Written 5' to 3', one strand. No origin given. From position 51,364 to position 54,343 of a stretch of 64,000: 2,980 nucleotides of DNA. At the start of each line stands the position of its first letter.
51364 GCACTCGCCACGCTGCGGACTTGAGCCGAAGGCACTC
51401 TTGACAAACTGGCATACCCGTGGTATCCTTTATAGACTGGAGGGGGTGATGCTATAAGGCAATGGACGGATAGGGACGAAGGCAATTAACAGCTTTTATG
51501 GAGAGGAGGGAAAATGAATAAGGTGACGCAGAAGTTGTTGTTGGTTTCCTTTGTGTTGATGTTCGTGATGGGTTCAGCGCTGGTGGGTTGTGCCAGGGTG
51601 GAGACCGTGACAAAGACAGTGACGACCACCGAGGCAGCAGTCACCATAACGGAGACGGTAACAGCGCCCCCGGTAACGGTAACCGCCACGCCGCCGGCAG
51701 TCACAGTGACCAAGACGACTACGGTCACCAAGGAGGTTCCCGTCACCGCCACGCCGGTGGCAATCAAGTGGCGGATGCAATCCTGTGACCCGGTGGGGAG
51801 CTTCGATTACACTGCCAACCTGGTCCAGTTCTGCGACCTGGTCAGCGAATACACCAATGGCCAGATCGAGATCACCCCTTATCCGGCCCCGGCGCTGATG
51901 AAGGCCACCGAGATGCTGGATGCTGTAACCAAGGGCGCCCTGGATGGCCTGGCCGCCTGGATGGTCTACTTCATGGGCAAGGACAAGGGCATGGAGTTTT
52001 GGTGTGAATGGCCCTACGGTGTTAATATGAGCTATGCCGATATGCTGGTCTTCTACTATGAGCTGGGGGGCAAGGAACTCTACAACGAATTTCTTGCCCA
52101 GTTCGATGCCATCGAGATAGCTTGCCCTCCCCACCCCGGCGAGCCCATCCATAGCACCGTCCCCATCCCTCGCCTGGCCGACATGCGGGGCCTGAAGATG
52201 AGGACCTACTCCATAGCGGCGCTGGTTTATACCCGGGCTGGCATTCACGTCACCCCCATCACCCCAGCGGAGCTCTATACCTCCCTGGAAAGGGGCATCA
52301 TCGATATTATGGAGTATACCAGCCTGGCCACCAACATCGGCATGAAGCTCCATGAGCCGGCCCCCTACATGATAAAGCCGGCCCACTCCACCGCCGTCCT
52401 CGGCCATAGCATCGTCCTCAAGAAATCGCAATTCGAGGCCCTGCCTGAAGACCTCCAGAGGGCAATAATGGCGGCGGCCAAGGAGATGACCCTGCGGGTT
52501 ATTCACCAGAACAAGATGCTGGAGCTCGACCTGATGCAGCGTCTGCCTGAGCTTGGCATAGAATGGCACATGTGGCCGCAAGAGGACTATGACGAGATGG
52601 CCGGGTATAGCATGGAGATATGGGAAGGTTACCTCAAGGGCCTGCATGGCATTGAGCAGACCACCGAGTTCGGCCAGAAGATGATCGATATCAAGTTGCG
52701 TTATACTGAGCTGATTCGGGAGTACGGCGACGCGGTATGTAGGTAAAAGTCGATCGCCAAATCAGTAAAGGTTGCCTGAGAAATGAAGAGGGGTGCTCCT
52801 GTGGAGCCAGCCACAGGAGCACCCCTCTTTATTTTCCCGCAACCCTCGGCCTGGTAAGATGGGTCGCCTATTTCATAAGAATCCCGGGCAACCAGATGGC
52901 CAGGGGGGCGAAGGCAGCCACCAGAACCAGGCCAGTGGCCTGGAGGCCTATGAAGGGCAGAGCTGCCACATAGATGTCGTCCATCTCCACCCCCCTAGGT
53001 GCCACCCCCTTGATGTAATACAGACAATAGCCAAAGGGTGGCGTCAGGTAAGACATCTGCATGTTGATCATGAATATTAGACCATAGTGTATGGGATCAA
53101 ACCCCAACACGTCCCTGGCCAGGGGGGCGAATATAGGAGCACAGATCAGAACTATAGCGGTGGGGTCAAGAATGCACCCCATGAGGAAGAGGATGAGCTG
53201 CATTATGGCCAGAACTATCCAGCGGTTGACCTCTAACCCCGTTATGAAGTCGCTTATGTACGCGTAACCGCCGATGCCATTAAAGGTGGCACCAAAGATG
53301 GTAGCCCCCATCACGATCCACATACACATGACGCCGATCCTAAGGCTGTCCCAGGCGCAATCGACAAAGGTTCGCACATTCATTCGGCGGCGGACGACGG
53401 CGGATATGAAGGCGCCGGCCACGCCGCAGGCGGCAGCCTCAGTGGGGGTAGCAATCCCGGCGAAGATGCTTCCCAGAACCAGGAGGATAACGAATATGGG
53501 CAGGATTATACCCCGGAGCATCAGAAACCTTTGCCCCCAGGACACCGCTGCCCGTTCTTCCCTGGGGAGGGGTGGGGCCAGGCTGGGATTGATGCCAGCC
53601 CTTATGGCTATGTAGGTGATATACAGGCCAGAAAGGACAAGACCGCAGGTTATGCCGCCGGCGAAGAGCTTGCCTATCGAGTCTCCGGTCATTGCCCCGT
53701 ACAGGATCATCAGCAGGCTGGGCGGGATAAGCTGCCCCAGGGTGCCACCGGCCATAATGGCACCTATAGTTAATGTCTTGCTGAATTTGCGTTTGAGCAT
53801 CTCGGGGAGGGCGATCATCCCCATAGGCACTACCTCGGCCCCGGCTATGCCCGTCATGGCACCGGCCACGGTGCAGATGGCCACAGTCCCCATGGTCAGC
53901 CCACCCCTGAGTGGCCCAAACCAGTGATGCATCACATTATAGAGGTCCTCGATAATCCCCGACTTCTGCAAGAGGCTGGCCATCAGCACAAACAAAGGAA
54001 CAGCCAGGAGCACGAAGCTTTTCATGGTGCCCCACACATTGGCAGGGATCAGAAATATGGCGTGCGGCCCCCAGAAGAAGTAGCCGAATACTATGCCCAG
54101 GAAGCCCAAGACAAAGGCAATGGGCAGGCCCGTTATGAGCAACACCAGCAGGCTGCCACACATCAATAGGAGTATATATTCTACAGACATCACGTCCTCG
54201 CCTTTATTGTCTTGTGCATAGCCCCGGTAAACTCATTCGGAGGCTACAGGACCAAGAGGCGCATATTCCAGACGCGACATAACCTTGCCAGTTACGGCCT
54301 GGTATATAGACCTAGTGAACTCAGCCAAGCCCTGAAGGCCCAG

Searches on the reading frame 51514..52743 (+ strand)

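Call 72: search_protein_families(library=pfam, proteins=[window:51514-52743:+], max_evalue=0.00001)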
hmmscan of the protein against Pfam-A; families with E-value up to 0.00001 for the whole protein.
window:51514-52743:+ (410 aa): 1 family
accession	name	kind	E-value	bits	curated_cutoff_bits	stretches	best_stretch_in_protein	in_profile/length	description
PF03480.18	DctP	-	5.1e-39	134.7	23.4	1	102-371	14-280/286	Bacterial extracellular solute-binding protein, family 7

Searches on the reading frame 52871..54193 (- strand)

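Call 72: search_protein_families(library=pfam, proteins=[window:52871-54193:-], max_evalue=0.00001)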
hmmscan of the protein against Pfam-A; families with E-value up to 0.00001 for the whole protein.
window:52871-54193:- (441 aa): 1 family
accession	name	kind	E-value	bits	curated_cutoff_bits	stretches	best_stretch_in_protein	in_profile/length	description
PF06808.19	DctM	-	2.4e-84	284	23.8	1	13-429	2-411/413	Tripartite ATP-independent periplasmic transporter, DctM component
